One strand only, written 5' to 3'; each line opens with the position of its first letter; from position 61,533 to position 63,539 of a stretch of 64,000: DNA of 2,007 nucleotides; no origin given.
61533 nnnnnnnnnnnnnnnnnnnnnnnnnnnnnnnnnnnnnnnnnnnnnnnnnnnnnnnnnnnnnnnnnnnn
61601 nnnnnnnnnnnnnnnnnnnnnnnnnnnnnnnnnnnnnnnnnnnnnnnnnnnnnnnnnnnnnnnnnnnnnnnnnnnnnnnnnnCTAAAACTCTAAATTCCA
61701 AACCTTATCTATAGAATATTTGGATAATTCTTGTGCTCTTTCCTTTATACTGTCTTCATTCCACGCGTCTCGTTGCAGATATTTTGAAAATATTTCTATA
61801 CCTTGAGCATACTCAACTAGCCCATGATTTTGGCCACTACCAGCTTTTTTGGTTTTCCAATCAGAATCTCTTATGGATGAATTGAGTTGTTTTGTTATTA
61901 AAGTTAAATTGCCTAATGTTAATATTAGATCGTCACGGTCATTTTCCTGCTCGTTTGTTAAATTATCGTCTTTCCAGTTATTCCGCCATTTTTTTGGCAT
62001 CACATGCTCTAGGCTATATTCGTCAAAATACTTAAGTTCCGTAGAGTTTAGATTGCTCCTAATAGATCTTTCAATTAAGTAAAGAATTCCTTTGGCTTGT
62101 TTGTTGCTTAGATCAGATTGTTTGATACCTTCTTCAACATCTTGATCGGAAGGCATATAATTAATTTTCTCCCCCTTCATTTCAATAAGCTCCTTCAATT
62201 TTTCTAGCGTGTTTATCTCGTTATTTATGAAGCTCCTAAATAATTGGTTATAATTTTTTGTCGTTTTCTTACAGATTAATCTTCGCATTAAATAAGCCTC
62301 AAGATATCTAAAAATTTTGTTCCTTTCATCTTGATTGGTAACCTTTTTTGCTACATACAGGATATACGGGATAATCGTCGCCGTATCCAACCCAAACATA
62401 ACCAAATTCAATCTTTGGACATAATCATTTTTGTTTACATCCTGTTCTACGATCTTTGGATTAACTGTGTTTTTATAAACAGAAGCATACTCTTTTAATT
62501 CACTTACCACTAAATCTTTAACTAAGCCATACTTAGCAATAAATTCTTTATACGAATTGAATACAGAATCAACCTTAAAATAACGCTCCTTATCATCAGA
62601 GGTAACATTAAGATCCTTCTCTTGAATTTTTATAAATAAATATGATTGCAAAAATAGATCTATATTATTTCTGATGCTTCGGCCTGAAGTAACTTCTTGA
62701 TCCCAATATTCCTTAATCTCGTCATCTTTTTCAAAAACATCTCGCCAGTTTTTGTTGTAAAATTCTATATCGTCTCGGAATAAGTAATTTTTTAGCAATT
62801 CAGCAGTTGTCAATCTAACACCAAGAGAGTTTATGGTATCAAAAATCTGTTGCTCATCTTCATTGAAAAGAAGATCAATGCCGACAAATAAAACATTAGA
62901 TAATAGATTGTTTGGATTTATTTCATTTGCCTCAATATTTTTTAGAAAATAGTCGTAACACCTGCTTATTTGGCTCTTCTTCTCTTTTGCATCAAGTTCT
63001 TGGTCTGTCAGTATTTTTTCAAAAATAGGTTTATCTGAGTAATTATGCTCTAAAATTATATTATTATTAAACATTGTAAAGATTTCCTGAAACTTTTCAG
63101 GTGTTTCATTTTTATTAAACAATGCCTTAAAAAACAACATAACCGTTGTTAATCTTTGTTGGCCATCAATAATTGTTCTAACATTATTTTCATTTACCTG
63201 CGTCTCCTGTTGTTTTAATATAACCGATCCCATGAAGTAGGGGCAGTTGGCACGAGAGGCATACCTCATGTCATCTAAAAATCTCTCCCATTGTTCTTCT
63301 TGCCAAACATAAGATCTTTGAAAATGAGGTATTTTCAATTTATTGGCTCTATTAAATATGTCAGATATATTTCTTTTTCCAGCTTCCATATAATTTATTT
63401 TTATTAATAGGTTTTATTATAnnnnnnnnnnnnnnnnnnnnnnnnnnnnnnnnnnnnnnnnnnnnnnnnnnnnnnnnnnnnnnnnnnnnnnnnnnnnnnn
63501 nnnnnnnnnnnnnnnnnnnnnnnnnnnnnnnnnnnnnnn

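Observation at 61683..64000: GmrSD-like type IV restriction enzyme next to a partial gene with a DEDDy-exonuclease-like terminus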

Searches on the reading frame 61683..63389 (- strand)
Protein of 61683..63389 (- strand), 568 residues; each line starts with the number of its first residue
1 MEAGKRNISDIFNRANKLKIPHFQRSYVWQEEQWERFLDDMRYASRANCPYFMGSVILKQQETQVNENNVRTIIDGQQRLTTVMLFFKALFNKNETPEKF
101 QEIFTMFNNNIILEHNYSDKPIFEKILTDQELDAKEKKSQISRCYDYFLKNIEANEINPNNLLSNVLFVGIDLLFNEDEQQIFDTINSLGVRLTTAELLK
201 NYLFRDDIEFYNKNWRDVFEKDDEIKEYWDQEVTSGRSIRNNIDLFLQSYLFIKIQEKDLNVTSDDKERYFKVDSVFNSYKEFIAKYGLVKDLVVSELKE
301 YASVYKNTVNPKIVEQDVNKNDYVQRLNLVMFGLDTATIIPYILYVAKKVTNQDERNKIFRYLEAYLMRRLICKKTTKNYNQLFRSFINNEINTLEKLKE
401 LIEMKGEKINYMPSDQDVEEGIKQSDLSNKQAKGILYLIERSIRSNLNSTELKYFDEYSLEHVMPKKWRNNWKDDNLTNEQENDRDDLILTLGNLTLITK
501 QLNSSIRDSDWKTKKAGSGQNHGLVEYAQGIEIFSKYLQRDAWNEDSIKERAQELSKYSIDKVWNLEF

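Call 5: search_protein_families(library=pfam, proteins=[window:61683-63389:-], max_evalue=0.01)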
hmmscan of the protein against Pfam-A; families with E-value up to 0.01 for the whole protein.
window:61683-63389:- (568 aa): 2 families
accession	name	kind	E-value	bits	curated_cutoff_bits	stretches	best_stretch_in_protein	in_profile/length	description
PF03235.19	GmrSD_N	-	2.7e-35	122.7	33.2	1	8-204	1-199/199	GmrSD restriction endonuclease, N-terminal domain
PF07510.16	GmrSD_C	-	7.5e-19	68.4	23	1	413-557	2-137/138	GmrSD restriction endonucleases, C-terminal domain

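Call 10: find_encoding_contigs(protein=window:61683-63389:-, flank=10000, max_places=10)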
Protein window:61683-63389:- (568 aa): no gene with exactly this product is on record in the collection.

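Call 11: search_protein_families(library=padloc, proteins=[window:61683-63389:-], max_evalue=0.01)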
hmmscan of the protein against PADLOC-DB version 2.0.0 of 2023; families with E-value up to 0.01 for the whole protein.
window:61683-63389:- (568 aa): 23 families
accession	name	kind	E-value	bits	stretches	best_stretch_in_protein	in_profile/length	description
PDLC02693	Orf5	-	1.7e-63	213.5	1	10-564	1-542/543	Orf5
PDLC04154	HEC-06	-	9.6e-49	164.5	2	112-567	134-567/569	-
PDLC04155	HEC-06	-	3.2e-45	152.7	1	5-567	9-561/562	-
PDLC04157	HEC-06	-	1e-42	144.5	1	14-565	19-556/558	-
PDLC02687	Orf5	-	7.7e-40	135.1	2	122-516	138-519/543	Orf5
PDLC02700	Orf5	-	1.1e-33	114.8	1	14-564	8-555/555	Orf5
PDLC03655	mREase_IV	-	1e-31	108.1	3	162-476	214-522/629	Type IV methyl-directed restriction enzyme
PDLC02695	Orf5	-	1.1e-28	98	2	2-96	4-104/601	Orf5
PDLC02691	Orf5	-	1.8e-26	90.8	2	164-560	210-576/579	Orf5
PDLC02701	Orf5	-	1.2e-21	74.9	2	8-159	10-165/596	Orf5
PDLC02792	SspE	-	2e-21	74.1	2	15-93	21-113/771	SspE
PDLC02692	Orf5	-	1.2e-20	71.8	2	16-86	6-77/558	Orf5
PDLC02702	Orf5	-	1.2e-19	68.5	1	16-557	1-535/543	Orf5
PDLC02786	SspE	-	8.5e-16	55.4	2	13-151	19-171/766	SspE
PDLC02783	SspE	-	3e-14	50.3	2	11-108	18-130/793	SspE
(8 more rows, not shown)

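Call 12: search_protein_families(library=ncbifam, proteins=[window:61683-63389:-], max_evalue=0.01)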
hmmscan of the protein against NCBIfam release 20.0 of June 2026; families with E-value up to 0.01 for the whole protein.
window:61683-63389:- (568 aa): 1 family
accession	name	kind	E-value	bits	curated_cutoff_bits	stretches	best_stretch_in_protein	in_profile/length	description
TIGR03187.1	DGQHR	domain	0.0068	16.2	58.85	0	63-92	90-120/276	DGQHR domain-containing protein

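Call 13: find_related_loci(query=window:61683-63389:-, collection=genome_contigs, flank=10000)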
Query window:61683-63389:- (568 aa) in genome_contigs; peptide patterns used: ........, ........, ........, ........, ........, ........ (x = any residue, [..] = any of these).
108 stretches matched a pattern; 46 encode a relative of the query (tblastn E <= 1e-3); 46 distinct loci.
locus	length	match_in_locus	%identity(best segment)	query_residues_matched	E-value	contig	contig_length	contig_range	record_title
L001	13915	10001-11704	82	1-568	0e+0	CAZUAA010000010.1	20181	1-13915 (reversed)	MAG TPA_asm: uncultured Candidatus Saccharibacteria bacterium isolate SRP285395_co2_291 genome assembly, contig: NODE_42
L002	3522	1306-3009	80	1-568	0e+0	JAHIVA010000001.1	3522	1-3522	MAG: Patescibacteria group bacterium isolate MM_PC_MetaG.mb.47 MM_PC_MetaG.mb.47_k141_33461, whole genome shotgun sequen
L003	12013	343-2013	78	1-557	0e+0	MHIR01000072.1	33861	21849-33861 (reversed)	MAG: Candidatus Buchananbacteria bacterium RIFCSPLOWO2_02_FULL_46_11b rifcsplowo2_02_scaffold_8612, whole genome shotgun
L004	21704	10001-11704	79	1-568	0e+0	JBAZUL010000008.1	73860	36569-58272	MAG: Patescibacteria group bacterium isolate SO_2017_GW1_227 NODE_2076_length_73860_cov_3.628972_OW334_2017, whole genom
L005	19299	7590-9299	65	1-567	0e+0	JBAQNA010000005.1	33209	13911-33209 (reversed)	MAG: Candidatus Aenigmatarchaeota archaeon isolate MFD12050_ilm_asm_bin17 k127_769, whole genome shotgun sequence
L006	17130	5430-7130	56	1-566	0e+0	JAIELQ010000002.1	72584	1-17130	MAG: Patescibacteria group bacterium isolate co.spades.CONCOCT.1kb_083 c_000000000044, whole genome shotgun sequence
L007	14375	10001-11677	52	1-555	0e+0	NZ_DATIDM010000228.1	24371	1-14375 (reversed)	MAG: Flavobacterium sp. isolate SMAG_U16343 k141_1294705, whole genome shotgun sequence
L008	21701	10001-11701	52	1-564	0e+0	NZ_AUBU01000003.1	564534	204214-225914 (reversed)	Algoriphagus marincola DSM 16067 G457DRAFT_scaffold00003.3_C, whole genome shotgun sequence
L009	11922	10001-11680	50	1-555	5e-177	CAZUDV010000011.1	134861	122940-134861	MAG TPA_asm: uncultured Bacteroidales bacterium isolate SRP239243_co1_12 genome assembly, contig: NODE_85_length_134861_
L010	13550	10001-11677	51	1-555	8e-175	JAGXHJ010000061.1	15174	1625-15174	MAG: Methylophaga sp. isolate LH_M6 k141_767080, whole genome shotgun sequence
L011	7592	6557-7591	75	1-344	5e-174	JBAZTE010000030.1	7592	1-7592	MAG: Bacteroidales bacterium isolate SO_2017_GW1_194 NODE_36313_length_7592_cov_3.794910_OW334_2017, whole genome shotgu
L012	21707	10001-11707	49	1-566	3e-173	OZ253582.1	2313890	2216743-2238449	MAG: Nitrospinales bacterium isolate d88e25f9-fceb-4c12-a94a-4a5aae773960 genome assembly, chromosome: 1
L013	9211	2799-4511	49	1-567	3e-173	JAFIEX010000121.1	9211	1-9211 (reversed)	MAG: Crocinitomicaceae bacterium isolate BM_Day4_Bin.3 NODE_1747_length_9211_cov_4.489078, whole genome shotgun sequence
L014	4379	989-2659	49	1-552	2e-175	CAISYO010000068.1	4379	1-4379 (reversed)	MAG: uncultured Bacteroidetes bacterium isolate Loclat_bin-05265 genome assembly, contig: bin-05265:068/331, whole genom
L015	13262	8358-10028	49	1-552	2e-169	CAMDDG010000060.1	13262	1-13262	MAG: Chitinophaga pinensis isolate MiE-22jul19-157 genome assembly, contig: MiE-22jul19-C4391, whole genome shotgun sequ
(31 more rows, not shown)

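Call 14: find_homologous_proteins(query=window:61683-63389:-)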
Query window:61683-63389:- (568 aa): 5370 proteins with E <= 0.001 among 8000 candidates; the best 120 are listed.
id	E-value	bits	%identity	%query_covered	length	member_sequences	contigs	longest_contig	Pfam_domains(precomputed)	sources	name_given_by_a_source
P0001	0.0e+0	1252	100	100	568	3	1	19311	PF07510.17,PF03235.20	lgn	-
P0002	0.0e+0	1179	93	100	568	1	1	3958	PF07510.17,PF03235.20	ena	-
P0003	0.0e+0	1054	81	100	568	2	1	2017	PF07510.17,PF03235.20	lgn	-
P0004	0.0e+0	1048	82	100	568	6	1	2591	PF07510.17,PF03235.20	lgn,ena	-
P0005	0.0e+0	1046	81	100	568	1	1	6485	PF07510.17,PF03235.20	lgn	-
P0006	0.0e+0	1038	81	100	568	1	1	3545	PF07510.17,PF03235.20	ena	-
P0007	0.0e+0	1032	81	100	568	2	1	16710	PF07510.17,PF03235.20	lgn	-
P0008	0.0e+0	1030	81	100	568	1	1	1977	PF07510.17,PF03235.20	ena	-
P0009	0.0e+0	1028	80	100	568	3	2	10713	PF07510.17,PF03235.20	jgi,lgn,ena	-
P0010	0.0e+0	1026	80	100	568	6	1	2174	PF07510.17,PF03235.20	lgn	-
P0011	0.0e+0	1016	78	100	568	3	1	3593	PF07510.17,PF03235.20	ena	-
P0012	0.0e+0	1011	78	100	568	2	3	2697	PF07510.17,PF03235.20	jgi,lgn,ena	-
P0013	8.0e-296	1000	78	100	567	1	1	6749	PF07510.17,PF03235.20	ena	-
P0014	2.5e-294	995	78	100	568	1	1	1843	PF07510.17,PF03235.20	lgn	-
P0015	8.3e-294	993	78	100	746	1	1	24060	PF07510.17,PF14088.12,PF03235.20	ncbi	-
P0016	4.0e-293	991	76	100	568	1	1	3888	PF07510.17,PF03235.20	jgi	jgi:hypothetical protein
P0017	2.3e-287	972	75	100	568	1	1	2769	PF07510.17,PF03235.20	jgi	-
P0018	8.6e-287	970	75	100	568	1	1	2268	PF07510.17,PF03235.20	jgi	jgi:hypothetical protein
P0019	5.5e-286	967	76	100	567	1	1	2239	PF07510.17,PF03235.20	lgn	-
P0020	3.4e-285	965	77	100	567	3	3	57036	PF07510.17,PF03235.20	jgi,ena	-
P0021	1.3e-281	953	74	100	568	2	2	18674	PF07510.17,PF03235.20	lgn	-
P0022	3.4e-278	942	73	100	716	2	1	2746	PF07510.17,PF03235.20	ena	-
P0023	5.7e-278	941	75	100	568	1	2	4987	PF07510.17,PF03235.20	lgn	-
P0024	9.7e-276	934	72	100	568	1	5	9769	PF07510.17,PF03235.20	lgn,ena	-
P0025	3.9e-273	925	72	100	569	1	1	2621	PF07510.17,PF03235.20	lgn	-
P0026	1.7e-270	916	71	100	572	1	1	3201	PF07510.17,PF03235.20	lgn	-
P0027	1.4e-269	913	71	100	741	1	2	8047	PF07510.17,PF14088.12,PF03235.20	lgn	-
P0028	1.5e-267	907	76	93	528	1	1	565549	PF07510.17,PF03235.20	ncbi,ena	-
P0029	1.1e-265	900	69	100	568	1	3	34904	PF07510.17,PF03235.20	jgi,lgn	-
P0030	2.6e-264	896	71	100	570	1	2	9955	PF07510.17,PF03235.20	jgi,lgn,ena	-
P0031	1.0e-259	881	67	100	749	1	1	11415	PF07510.17,PF03235.20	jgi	jgi:uncharacterized protein with ParB-like and HNH nuclease domain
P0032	8.0e-259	878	70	100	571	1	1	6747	PF07510.17,PF03235.20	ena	-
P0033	8.0e-259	878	70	100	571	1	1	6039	PF07510.17,PF03235.20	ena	-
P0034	3.4e-257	872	68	100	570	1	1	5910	PF07510.17,PF03235.20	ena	-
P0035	1.1e-253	861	69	100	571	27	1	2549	PF07510.17,PF03235.20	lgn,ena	-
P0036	1.2e-252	857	67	100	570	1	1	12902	PF07510.17,PF03235.20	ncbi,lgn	-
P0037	1.8e-250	850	66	100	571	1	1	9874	PF07510.17,PF03235.20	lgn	-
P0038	4.4e-249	846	68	100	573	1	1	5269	PF07510.17,PF03235.20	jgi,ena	-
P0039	1.1e-240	818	66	100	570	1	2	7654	PF07510.17,PF03235.20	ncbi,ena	-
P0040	1.3e-239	814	65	100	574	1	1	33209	PF07510.17,PF03235.20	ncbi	ncbi:MAG: DUF262 domain-containing HNH endonuclease family protein [Candidatus Aenigmatarchaeota arc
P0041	4.4e-239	813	63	100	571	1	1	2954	PF07510.17,PF03235.20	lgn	-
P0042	6.3e-239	812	64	99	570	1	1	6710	PF07510.17,PF03235.20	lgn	-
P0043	1.1e-238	811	65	100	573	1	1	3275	PF07510.17,PF03235.20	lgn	-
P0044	8.8e-237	805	64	100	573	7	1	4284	PF07510.17,PF03235.20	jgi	jgi:uncharacterized protein with ParB-like and HNH nuclease domain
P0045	2.3e-236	804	64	100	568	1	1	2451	PF07510.17,PF03235.20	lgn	-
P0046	2.2e-235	800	63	100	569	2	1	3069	PF07510.17,PF03235.20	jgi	-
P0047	1.7e-234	798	62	99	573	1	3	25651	PF07510.17,PF03235.20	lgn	-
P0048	4.2e-234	796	62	100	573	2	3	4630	PF07510.17,PF03235.20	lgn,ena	-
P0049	1.4e-232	791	63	99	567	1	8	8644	PF07510.17,PF03235.20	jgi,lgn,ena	-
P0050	3.6e-232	790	62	100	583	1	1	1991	PF07510.17,PF03235.20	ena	-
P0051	3.7e-231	786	62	100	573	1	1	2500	PF07510.17,PF03235.20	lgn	-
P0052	8.3e-231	785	62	100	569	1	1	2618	PF07510.17,PF03235.20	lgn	-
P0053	1.8e-227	774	61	100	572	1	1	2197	PF07510.17,PF03235.20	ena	-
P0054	3.2e-227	773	63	100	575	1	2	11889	PF07510.17,PF03235.20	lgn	-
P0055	1.1e-226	772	63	100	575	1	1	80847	PF07510.17,PF03235.20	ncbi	-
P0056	1.4e-226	771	60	100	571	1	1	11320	PF07510.17,PF03235.20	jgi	jgi:hypothetical protein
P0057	4.6e-225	766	59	100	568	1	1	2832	PF07510.17,PF03235.20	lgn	-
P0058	1.3e-224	765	62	100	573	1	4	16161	PF07510.17,PF03235.20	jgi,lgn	-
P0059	2.8e-223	760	58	100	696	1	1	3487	PF07510.17,PF14267.12,PF03235.20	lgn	-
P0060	1.8e-222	758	59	100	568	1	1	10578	PF07510.17,PF03235.20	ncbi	-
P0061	1.8e-217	741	59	100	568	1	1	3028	PF07510.17,PF03235.20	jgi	jgi:uncharacterized protein with ParB-like and HNH nuclease domain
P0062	1.5e-215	735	66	91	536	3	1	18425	PF07510.17,PF03235.20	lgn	-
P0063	2.3e-214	731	58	100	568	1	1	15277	PF07510.17,PF03235.20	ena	-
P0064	3.3e-213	727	57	100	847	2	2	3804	PF07510.17,PF14267.12,PF03235.20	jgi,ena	-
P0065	4.8e-210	717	56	100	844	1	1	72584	PF07510.17,PF14267.12,PF03235.20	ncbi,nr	ncbi:DUF4357 domain-containing protein [Patescibacteria group bacterium]|nr:DUF4357 domain-containin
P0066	4.2e-204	697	55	100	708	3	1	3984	PF07510.17,PF18899.6,PF03235.20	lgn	-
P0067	7.4e-202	690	55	100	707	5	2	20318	PF07510.17,PF18899.6,PF03235.20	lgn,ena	-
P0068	7.7e-202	690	54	99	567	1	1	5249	PF07510.17,PF03235.20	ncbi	-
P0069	3.6e-192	658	70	76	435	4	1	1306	PF07510.17,PF03235.20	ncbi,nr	ncbi:MAG: DUF262 domain-containing HNH endonuclease family protein, partial [ANME-2 cluster archaeon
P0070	1.4e-187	643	54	98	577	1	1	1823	PF07510.17,PF03235.20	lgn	-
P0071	4.4e-186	638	54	98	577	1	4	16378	PF07510.17,PF03235.20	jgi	jgi:uncharacterized protein with ParB-like and HNH nuclease domain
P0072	4.6e-186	638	54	99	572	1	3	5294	PF07510.17,PF03235.20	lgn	-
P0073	5.3e-186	637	54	98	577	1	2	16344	PF07510.17,PF03235.20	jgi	jgi:uncharacterized protein with ParB-like and HNH nuclease domain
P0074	9.4e-186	637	54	100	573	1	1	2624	PF07510.17,PF03235.20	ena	-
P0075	1.4e-185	636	54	98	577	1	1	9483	PF07510.17,PF03235.20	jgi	jgi:uncharacterized protein with ParB-like and HNH nuclease domain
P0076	3.6e-185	635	53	98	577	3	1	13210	PF07510.17,PF03235.20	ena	-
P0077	1.1e-184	633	53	99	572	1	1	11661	PF07510.17,PF03235.20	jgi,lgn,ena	jgi:uncharacterized protein with ParB-like and HNH nuclease domain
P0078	2.0e-184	632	53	99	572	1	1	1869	PF07510.17,PF03235.20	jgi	-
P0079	4.8e-184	631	53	99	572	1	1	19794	PF07510.17,PF03235.20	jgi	-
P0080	6.9e-184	630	53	99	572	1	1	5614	PF07510.17,PF03235.20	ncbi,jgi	jgi:uncharacterized protein with ParB-like and HNH nuclease domain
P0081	5.8e-183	627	60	84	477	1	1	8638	PF07510.17,PF03235.20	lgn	-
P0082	1.7e-181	623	53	98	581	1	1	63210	PF07510.17,PF03235.20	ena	-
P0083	2.2e-181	622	52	98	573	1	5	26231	PF07510.17,PF03235.20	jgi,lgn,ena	jgi:uncharacterized protein with ParB-like and HNH nuclease domain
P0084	3.3e-181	622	52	98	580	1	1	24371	PF07510.17,PF03235.20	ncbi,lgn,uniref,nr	ncbi:MAG TPA: DUF262 domain-containing HNH endonuclease family protein [Flavobacterium sp.]|uniref:D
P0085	5.1e-181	621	53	98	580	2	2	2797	PF07510.17,PF03235.20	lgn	-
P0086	1.5e-180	619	52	98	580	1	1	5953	PF07510.17,PF03235.20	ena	-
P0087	2.9e-180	619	52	98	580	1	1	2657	PF07510.17,PF03235.20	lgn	-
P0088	3.4e-180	618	52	98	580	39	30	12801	PF07510.17,PF03235.20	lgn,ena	-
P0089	3.4e-179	615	54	100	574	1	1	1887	PF07510.17,PF03235.20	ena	-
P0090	5.4e-179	614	51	97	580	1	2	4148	PF07510.17,PF03235.20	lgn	-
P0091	7.0e-179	614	54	100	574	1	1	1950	PF07510.17,PF03235.20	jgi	jgi:uncharacterized protein with ParB-like and HNH nuclease domain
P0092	2.2e-178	612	54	99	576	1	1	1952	PF07510.17,PF03235.20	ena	-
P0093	7.3e-178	611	54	100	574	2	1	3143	PF07510.17,PF03235.20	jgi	-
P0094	1.9e-177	609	53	99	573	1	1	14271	PF07510.17,PF03235.20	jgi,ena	-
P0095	2.8e-177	609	51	99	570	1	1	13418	PF07510.17,PF03235.20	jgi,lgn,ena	-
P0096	3.2e-177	608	51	100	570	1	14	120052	PF07510.17,PF03235.20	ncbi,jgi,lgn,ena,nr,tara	ncbi:MAG: hypothetical protein CMP67_05860 [Flavobacteriales bacterium]|nr:hypothetical protein [Fla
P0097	5.8e-177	608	53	98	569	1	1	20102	PF07510.17,PF03235.20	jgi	jgi:uncharacterized protein with ParB-like and HNH nuclease domain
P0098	6.3e-177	608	51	100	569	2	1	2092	PF07510.17,PF03235.20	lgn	-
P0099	2.9e-176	605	50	99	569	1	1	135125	PF07510.17,PF03235.20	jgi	jgi:uncharacterized protein with ParB-like and HNH nuclease domain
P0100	6.8e-176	604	52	100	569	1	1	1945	PF07510.17,PF03235.20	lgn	-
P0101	8.8e-176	604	53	98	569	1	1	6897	PF07510.17,PF03235.20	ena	-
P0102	1.4e-175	603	67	71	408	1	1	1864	PF07510.17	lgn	-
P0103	1.5e-175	603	51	100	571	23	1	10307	PF07510.17,PF03235.20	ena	-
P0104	2.2e-175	602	51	99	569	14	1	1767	PF07510.17,PF03235.20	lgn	-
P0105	2.6e-175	602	52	98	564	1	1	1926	PF07510.17,PF03235.20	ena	-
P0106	3.4e-175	602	51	100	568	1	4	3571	PF07510.17,PF03235.20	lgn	-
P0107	3.5e-175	602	51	100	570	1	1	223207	PF07510.17,PF03235.20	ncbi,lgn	-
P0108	4.3e-175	601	52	97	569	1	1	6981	PF07510.17,PF03235.20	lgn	-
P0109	6.6e-175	601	52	98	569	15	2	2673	PF07510.17,PF03235.20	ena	-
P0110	8.4e-175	600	51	98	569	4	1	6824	PF07510.17,PF03235.20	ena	-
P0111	1.1e-174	600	51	100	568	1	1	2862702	PF07510.17,PF03235.20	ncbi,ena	-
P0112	1.2e-174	600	50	99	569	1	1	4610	PF07510.17,PF03235.20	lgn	-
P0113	1.2e-174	600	52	100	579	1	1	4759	PF07510.17,PF03235.20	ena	-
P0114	1.3e-174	600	51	99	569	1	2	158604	PF07510.17,PF03235.20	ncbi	-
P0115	1.6e-174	600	51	97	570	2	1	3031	PF07510.17,PF03235.20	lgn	-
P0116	2.2e-174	599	51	100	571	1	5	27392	PF07510.17,PF03235.20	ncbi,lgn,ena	-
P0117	2.8e-174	599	49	100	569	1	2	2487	PF07510.17,PF03235.20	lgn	-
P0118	2.8e-174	599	51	100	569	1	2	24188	PF07510.17,PF03235.20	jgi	jgi:uncharacterized protein with ParB-like and HNH nuclease domain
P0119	2.9e-174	599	50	99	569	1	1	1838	PF07510.17,PF03235.20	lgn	-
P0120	3.6e-174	598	50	99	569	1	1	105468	PF07510.17,PF03235.20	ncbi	-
